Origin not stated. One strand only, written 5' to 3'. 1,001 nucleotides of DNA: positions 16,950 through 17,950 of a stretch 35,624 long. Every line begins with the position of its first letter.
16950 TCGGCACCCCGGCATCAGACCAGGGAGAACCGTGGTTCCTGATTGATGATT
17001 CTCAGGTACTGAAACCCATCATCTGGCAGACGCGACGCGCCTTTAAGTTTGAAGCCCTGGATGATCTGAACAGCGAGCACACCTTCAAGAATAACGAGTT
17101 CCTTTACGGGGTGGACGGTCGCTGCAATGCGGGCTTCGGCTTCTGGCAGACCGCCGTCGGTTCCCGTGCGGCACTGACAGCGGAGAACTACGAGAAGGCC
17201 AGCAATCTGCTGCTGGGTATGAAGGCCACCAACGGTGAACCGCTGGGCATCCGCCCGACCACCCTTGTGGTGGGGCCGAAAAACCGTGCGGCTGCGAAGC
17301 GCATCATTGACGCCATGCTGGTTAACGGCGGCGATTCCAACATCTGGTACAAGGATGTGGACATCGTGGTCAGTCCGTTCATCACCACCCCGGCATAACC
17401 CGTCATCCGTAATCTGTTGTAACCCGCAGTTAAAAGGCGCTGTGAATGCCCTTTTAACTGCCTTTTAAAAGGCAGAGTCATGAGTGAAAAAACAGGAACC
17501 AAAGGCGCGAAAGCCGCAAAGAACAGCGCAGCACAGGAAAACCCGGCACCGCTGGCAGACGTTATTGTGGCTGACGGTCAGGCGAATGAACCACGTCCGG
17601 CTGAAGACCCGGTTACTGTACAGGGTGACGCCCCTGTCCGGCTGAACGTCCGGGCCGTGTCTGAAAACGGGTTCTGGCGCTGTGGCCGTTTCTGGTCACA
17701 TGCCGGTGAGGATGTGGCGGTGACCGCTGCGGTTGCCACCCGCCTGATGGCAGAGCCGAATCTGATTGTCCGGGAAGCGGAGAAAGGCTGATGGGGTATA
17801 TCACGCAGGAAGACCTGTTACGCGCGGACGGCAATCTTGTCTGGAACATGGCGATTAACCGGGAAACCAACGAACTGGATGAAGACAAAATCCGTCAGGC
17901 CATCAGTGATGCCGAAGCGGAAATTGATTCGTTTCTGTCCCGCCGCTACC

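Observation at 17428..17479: Perfect 18-bp palindrome overlapping the RBS just after the major head gene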

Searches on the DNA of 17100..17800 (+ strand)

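Call 9: search_dna_similar(query=window:17100-17800:+, collection=phages, mode=distant, max_rows=40)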
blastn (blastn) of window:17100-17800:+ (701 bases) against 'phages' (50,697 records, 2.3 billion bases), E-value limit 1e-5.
Records with a match: 1; places in all: 1; records where one place covers at least 80% of the query: 0.
Best place of each record, by identity: 60-80% 1.
By first word of the organism name: Klebsiella 1.
By host as written in the record: Klebsiella pneumoniae 1.
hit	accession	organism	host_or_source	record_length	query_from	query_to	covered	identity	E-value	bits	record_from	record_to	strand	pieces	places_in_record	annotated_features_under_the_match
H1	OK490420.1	Klebsiella phage Kp4866-3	Klebsiella pneumoniae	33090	9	299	42%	74.6%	2e-46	192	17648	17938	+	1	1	record has no annotation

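Call 10: search_dna_similar(query=window:17100-17800:+, collection=ecoli_genomes, mode=near, max_rows=30, rows=spread)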
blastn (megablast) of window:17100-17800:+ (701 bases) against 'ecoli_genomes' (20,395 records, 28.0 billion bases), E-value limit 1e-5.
Records with a match: 49; places in all: 56; records where one place covers at least 80% of the query: 46.
Genomes with a match: 48 of 5426; with a place that covers at least 80% of the query: 45. Places per genome that has any: lowest 1, median 1, highest 3. On chromosomes: 55 places; on plasmids: 1.
Best place of each record, by identity: >=99% 7; 95-99% 38; 90-95% 4.
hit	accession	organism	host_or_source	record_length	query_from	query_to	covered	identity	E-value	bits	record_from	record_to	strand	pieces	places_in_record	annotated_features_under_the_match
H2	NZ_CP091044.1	Escherichia coli strain STEC346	pork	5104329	1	701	100%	99.1%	0e+0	1262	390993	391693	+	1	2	hypothetical protein | Mu-like prophage major head subunit gpT family protein | gp436 family protein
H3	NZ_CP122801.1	Escherichia coli strain ETEC1734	Sus scrofa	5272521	1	699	100%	99.1%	0e+0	1258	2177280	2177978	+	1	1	hypothetical protein | Mu-like prophage major head subunit gpT family protein | gp436 family protein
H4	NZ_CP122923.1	Escherichia coli strain ETEC1703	Sus scrofa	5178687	1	699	100%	99.1%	0e+0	1258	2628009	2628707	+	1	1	hypothetical protein | Mu-like prophage major head subunit gpT family protein | gp436 family protein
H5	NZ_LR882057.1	Escherichia coli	Gallus gallus domesticus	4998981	1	701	100%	98.9%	0e+0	1251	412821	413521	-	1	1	hypothetical protein | Mu-like prophage major head subunit gpT family protein | gp436 family protein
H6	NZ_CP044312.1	Escherichia coli strain RM13745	missing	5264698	1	701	100%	98.7%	0e+0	1242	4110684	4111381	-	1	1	hypothetical protein | Mu-like prophage major head subunit gpT family protein | gp436 family protein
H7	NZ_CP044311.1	Escherichia coli strain RM13752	missing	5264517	1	701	100%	98.7%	0e+0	1242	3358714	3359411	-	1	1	hypothetical protein | Mu-like prophage major head subunit gpT family protein | gp436 family protein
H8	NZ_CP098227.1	Escherichia coli strain XJ6-3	bovine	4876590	1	701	100%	98.7%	0e+0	1242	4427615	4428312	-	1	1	hypothetical protein | Mu-like prophage major head subunit gpT family protein | gp436 family protein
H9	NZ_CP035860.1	Escherichia coli strain TD225-C4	Homo sapiens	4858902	1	701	100%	98.1%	0e+0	1219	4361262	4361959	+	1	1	hypothetical protein | Mu-like prophage major head subunit gpT family protein | gp436 family protein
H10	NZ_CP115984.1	Escherichia coli strain NCCP 13717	Homo sapiens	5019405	1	701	100%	98.1%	0e+0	1219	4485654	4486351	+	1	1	HI1506-related protein | Mu-like prophage major head subunit gpT family protein | gp436 family protein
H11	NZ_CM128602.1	Escherichia coli strain E300082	Homo sapiens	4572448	1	701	100%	98.0%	0e+0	1214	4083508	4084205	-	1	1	hypothetical protein | Mu-like prophage major head subunit gpT family protein | gp436 family protein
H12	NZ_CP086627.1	Escherichia coli strain RIVM_C036569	Homo sapiens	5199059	1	699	100%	98.1%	0e+0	1216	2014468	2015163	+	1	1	hypothetical protein | Mu-like prophage major head subunit gpT family protein | gp436 family protein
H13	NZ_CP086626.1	Escherichia coli strain RIVM_C037134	Homo sapiens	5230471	1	699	100%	98.1%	0e+0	1216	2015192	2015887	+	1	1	hypothetical protein | Mu-like prophage major head subunit gpT family protein | gp436 family protein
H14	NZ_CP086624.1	Escherichia coli strain RIVM_C037791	Homo sapiens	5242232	1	699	100%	98.1%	0e+0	1216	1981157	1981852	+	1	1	hypothetical protein | Mu-like prophage major head subunit gpT family protein | gp436 family protein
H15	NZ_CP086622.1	Escherichia coli strain RIVM_C037884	Homo sapiens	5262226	1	699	100%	98.1%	0e+0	1216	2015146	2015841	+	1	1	hypothetical protein | Mu-like prophage major head subunit gpT family protein | gp436 family protein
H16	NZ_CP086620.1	Escherichia coli strain RIVM_C039205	Homo sapiens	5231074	1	699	100%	98.1%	0e+0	1216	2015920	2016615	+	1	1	hypothetical protein | Mu-like prophage major head subunit gpT family protein | gp436 family protein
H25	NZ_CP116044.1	Escherichia coli strain STEC1575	Homo sapiens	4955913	1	701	100%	95.3%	0e+0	1112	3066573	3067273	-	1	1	hypothetical protein | Mu-like prophage major head subunit gpT family protein | gp436 family protein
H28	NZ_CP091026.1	Escherichia coli strain STEC383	pig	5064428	1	701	100%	93.7%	0e+0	1042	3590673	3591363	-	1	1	hypothetical protein | Mu-like prophage major head subunit gpT family protein | gp436 family protein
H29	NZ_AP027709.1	Escherichia coli strain PSS-15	Homo sapiens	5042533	1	696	99%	91.1%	0e+0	939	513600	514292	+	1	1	hypothetical protein | Mu-like prophage major head subunit gpT family protein | gp436 family protein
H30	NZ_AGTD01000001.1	Escherichia coli UMNF18 strain UMNF18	porcine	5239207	1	329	47%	99.1%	1e-165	592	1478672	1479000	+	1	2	Mu-like prophage major head subunit gpT family protein | phage tail sheath subtilisin-like domain-containing protein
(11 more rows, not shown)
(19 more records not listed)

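Call 11: get_annotated_region(hit=H29, flank=1500)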
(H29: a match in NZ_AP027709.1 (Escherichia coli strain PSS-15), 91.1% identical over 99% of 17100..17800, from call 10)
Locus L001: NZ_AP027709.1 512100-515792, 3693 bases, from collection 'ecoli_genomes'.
description: Escherichia coli strain PSS-15 chromosome, complete genome
organism: Escherichia coli strain PSS-15 (NCBI taxid 562)
replicon: chromosome; assembly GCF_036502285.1
host: Homo sapiens; source: feces; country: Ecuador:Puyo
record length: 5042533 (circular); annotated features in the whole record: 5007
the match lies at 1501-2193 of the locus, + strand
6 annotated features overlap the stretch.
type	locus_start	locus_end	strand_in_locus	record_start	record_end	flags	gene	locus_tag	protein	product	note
CDS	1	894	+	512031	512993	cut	-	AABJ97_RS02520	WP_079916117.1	phage protease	-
CDS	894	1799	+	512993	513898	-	-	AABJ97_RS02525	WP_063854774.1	Mu-like prophage major head subunit gpT family protein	-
CDS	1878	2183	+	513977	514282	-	-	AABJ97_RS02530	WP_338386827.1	hypothetical protein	-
CDS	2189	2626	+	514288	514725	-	-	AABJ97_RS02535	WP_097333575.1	gp436 family protein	-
CDS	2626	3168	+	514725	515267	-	-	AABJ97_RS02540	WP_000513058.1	phage virion morphogenesis protein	-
CDS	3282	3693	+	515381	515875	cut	-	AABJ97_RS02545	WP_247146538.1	hypothetical protein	-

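Call 12: get_annotated_region(hit=H28, flank=1500)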
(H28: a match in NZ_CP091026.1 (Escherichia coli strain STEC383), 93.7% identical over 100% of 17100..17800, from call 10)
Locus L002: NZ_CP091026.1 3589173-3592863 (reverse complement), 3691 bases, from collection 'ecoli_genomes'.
description: Escherichia coli strain STEC383 chromosome, complete genome
organism: Escherichia coli strain STEC383 (NCBI taxid 562)
replicon: chromosome; assembly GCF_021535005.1
host: -; source: pig; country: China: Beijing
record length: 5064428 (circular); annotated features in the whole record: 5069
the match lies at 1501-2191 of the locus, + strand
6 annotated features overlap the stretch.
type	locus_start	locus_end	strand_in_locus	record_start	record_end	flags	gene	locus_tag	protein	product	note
CDS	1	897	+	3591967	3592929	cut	-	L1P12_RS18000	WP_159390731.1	phage protease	-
CDS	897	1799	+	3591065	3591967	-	-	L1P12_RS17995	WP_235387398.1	Mu-like prophage major head subunit gpT family protein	-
CDS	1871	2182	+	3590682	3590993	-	-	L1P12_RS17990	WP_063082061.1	hypothetical protein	-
CDS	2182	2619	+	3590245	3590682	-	-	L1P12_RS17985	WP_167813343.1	gp436 family protein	-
CDS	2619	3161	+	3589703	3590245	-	-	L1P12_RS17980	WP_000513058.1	phage virion morphogenesis protein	-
CDS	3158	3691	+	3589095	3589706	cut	-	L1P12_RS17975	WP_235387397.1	hypothetical protein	-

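Call 13: get_annotated_region(hit=H25, flank=1500)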
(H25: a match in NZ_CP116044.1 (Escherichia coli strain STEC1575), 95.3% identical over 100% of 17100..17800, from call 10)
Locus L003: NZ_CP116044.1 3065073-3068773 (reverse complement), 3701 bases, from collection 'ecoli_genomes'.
description: Escherichia coli strain STEC1575 chromosome, complete genome
organism: Escherichia coli strain STEC1575 (NCBI taxid 562)
replicon: chromosome; assembly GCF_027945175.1
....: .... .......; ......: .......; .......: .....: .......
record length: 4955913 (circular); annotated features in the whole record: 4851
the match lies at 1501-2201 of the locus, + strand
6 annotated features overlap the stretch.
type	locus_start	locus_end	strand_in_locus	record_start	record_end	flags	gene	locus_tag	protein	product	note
CDS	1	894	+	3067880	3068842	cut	-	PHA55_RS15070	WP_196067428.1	phage protease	-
CDS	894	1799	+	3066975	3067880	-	-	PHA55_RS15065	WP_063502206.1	Mu-like prophage major head subunit gpT family protein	-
CDS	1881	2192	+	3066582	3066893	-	-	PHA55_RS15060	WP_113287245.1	hypothetical protein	-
CDS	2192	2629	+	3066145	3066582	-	-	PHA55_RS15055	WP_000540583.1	gp436 family protein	-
CDS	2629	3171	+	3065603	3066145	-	-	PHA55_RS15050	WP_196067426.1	phage virion morphogenesis protein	-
CDS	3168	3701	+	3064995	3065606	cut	-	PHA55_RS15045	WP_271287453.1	hypothetical protein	-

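Call 14: get_annotated_region(hit=H9, flank=1500)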
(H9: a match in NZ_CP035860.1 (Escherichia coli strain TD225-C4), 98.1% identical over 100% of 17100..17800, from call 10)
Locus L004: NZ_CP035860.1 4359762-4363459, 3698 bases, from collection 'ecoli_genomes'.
description: Escherichia coli strain TD225-C4 chromosome, complete genome
organism: Escherichia coli strain TD225-C4 (NCBI taxid 562)
replicon: chromosome; assembly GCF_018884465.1
host: Homo sapiens; source: stool; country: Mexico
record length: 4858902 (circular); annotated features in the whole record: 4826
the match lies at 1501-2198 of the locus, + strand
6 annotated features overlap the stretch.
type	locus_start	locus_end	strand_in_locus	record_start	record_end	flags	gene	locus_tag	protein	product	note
CDS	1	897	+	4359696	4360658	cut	-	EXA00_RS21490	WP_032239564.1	phage protease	-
CDS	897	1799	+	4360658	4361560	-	-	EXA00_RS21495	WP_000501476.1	Mu-like prophage major head subunit gpT family protein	-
CDS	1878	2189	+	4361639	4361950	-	-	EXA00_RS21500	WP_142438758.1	hypothetical protein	-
CDS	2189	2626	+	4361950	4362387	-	-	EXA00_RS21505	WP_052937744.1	gp436 family protein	-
CDS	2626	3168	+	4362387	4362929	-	-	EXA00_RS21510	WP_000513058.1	phage virion morphogenesis protein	-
CDS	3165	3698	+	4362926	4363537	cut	-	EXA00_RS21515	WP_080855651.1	hypothetical protein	-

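Call 15: get_annotated_region(hit=H30, flank=1500)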
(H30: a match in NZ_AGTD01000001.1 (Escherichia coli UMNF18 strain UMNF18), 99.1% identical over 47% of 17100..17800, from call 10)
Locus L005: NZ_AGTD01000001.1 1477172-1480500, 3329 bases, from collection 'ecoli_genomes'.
description: Escherichia coli UMNF18 chromosome, whole genome shotgun sequence
organism: Escherichia coli UMNF18 strain UMNF18 (NCBI taxid 1050617)
replicon: chromosome; assembly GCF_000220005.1
host: porcine; source: lesion swab of diarrheal isolate; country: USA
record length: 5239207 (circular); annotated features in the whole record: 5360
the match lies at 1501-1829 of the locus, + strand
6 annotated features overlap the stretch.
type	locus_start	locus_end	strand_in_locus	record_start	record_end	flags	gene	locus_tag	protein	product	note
CDS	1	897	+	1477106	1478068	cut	-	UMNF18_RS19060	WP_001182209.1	phage protease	-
CDS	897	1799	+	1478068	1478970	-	-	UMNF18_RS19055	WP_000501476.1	Mu-like prophage major head subunit gpT family protein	-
CDS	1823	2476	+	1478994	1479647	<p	-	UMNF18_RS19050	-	phage tail sheath subtilisin-like domain-containing protein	incomplete; partial in the middle of a contig; missing N-terminus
CDS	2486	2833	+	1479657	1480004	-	-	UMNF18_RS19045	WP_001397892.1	phage tail tube protein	-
CDS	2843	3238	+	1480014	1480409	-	-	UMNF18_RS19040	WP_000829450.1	phage tail assembly protein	-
CDS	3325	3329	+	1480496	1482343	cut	-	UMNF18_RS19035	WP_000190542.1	hypothetical protein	-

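Call 16: get_annotated_region(hit=H1, flank=1500)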
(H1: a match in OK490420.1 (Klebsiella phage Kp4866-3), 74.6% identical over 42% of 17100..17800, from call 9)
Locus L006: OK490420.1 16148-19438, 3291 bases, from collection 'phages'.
description: UNVERIFIED: Klebsiella phage Kp4866-3, complete genome.
organism: Klebsiella phage Kp4866-3 (NCBI taxid 2895877)
taxonomy: Viruses; Duplodnaviria; Heunggongvirae; Uroviricota; Caudoviricetes
host: Klebsiella pneumoniae; source: -; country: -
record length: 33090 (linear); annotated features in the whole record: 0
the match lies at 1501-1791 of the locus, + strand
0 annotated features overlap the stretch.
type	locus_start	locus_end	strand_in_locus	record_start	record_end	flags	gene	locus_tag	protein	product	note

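Call 29: search_dna_similar(query=window:17399-17482:+, collection=phages, mode=distant, max_evalue=10, max_rows=40)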
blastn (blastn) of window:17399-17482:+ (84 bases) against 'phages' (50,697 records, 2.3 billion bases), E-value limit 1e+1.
Records with a match: 10; places in all: 10; records where one place covers at least 80% of the query: 0.
Best place of each record, by identity: >=99% 6; 95-99% 1; 90-95% 2; 80-90% 1.
By first word of the organism name: Streptococcus 3; Acinetobacter 2; Oenococcus 2; uncultured 1; Phage 1; Vibrio 1.
By host as written in the record: - 4; Streptococcus ruminicola CNU_77-47 1; Streptococcus dysgalactiae ERR109370 1; Streptococcus pyogenes ERR448936 1; Oenococcus oeni IOEB S277 1; Oenococcus oeni 1; Vibrio parahaemolyticus SNUVpS-1 1.
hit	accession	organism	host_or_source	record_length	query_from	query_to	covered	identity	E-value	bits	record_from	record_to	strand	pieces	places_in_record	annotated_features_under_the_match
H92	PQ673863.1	Streptococcus phage vB_SbS-pSY22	Streptococcus ruminicola CNU_77-47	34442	21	50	36%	86.7%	9e+0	34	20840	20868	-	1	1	capsid and scaffold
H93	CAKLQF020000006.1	Acinetobacter phage MD-2021a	not known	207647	45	68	29%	91.7%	3e+0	36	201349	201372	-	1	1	pheP: phenylalanine transporter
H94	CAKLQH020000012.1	Acinetobacter phage MD-2021a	not known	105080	45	68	29%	91.7%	3e+0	36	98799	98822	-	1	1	pheP: phenylalanine transporter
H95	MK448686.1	Streptococcus phage Javan157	Streptococcus dysgalactiae ERR109370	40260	49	68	24%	100.0%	7e-1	37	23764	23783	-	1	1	hypothetical protein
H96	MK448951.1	Streptococcus phage Javan470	Streptococcus pyogenes ERR448936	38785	49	68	24%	100.0%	7e-1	37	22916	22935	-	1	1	hypothetical protein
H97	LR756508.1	uncultured phage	metagenomic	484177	4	24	25%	95.2%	9e+0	35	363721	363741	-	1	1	record has no annotation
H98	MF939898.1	Oenococcus phage vB_OeS_unk162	Oenococcus oeni IOEB S277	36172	7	24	21%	100.0%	9e+0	34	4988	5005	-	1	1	hypothetical protein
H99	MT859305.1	Oenococcus phage Vinitor-27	Oenococcus oeni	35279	7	24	21%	100.0%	9e+0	34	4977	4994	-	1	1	hypothetical protein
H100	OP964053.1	Phage Vinitor23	wine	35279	7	24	21%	100.0%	9e+0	34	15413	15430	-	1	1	record has no annotation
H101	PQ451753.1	Vibrio phage pVp-JHP1101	Vibrio parahaemolyticus SNUVpS-1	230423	22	39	21%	100.0%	9e+0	34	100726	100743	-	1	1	putative tail tip protein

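Call 39: get_annotated_region(hit=H2, flank=19000)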
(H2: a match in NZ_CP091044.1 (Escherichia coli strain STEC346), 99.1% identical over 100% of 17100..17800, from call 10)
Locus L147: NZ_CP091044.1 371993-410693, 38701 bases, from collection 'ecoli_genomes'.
description: Escherichia coli strain STEC346 chromosome, complete genome
organism: Escherichia coli strain STEC346 (NCBI taxid 562)
replicon: chromosome; assembly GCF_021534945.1
host: -; source: pork; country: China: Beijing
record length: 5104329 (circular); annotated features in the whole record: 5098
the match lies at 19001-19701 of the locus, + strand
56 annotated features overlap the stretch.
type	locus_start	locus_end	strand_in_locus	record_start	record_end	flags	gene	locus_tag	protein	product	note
CDS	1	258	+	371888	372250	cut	yhfY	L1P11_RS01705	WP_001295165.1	PRD domain protein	-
CDS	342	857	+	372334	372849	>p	-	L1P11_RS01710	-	alanine racemase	incomplete; partial in the middle of a contig; missing C-terminus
CDS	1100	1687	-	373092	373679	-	-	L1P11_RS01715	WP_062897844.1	helix-turn-helix domain-containing protein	-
CDS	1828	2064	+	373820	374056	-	-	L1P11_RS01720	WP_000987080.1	helix-turn-helix domain-containing protein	-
CDS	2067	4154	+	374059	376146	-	-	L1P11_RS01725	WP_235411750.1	Mu transposase C-terminal domain-containing protein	-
CDS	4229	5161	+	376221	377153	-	-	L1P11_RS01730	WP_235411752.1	AAA family ATPase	-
CDS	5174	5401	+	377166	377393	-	-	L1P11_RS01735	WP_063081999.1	hypothetical protein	-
CDS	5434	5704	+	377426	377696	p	-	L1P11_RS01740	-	hypothetical protein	frameshifted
CDS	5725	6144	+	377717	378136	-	-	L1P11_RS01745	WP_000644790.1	hypothetical protein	-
CDS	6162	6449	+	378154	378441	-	-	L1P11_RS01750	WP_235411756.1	hypothetical protein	-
CDS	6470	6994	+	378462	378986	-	-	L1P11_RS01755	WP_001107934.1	host-nuclease inhibitor Gam family protein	-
CDS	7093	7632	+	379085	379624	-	-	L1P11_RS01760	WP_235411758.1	hypothetical protein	-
CDS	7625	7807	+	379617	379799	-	-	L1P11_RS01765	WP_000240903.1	hypothetical protein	-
CDS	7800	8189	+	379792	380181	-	-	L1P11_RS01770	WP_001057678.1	hypothetical protein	-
CDS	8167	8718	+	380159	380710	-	-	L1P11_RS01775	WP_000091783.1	gp16 family protein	-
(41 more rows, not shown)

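Call 62: search_dna_similar(query=window:17422-17481:+, collection=ecoli_genomes, mode=near, max_evalue=0.01, max_rows=10, rows=spread)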
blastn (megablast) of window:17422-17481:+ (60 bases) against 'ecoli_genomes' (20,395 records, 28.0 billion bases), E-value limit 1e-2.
Records with a match: 45; places in all: 50; records where one place covers at least 80% of the query: 45.
Genomes with a match: 44 of 5426; with a place that covers at least 80% of the query: 44. Places per genome that has any: lowest 1, median 1, highest 3. On chromosomes: 49 places; on plasmids: 1.
Best place of each record, by identity: >=99% 37; 95-99% 8.
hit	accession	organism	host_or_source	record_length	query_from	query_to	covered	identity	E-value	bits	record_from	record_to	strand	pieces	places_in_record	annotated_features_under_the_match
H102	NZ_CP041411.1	Escherichia coli strain STEC719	goat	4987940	1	60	100%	100.0%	2e-22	111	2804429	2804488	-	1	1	hypothetical protein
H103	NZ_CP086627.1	Escherichia coli strain RIVM_C036569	Homo sapiens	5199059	1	60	100%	100.0%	2e-22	111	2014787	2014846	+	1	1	hypothetical protein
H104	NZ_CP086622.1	Escherichia coli strain RIVM_C037884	Homo sapiens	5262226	1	60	100%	100.0%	2e-22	111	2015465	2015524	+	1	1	hypothetical protein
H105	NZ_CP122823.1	Escherichia coli strain ETEC1732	Sus scrofa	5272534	1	60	100%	100.0%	2e-22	111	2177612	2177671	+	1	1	hypothetical protein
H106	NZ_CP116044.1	Escherichia coli strain STEC1575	Homo sapiens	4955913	1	60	100%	100.0%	2e-22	111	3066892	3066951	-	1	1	hypothetical protein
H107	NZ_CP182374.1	Escherichia coli strain bR_120_Kylling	-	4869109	1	60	100%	100.0%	2e-22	111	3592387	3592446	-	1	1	hypothetical protein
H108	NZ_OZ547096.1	Escherichia coli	Homo sapiens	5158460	1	60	100%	100.0%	2e-22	111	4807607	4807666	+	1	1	HI1506-related protein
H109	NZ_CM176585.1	Escherichia coli strain cS51a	Homo sapiens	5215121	1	60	100%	100.0%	2e-22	111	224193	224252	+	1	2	HI1506-related protein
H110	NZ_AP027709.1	Escherichia coli strain PSS-15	Homo sapiens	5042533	1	60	100%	96.7%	4e-19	100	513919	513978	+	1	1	hypothetical protein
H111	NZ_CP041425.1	Escherichia coli strain STEC388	pig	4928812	5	60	93%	98.2%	1e-18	99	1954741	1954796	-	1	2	hypothetical protein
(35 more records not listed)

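Call 66: search_rna_families(source=window, start=17300, end=17600, threshold=evalue, max_evalue=10)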
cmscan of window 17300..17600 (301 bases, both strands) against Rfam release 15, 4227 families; matches with E-value up to 10: 3.
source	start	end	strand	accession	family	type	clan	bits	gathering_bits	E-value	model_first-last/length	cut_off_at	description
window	17368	17409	-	RF01309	sR60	Gene; snRNA; snoRNA; CD-box;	CL00132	15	50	0.53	1-55/55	no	Small nucleolar RNA sR60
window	17323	17358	+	RF02359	MS2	Cis-reg;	-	10.6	40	5.9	1-36/36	no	Bacteriophage MS2 operator hairpin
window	17368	17410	-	RF01134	sR30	Gene; snRNA; snoRNA; CD-box;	-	9.1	38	7.2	1-57/57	no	Small nucleolar RNA sR30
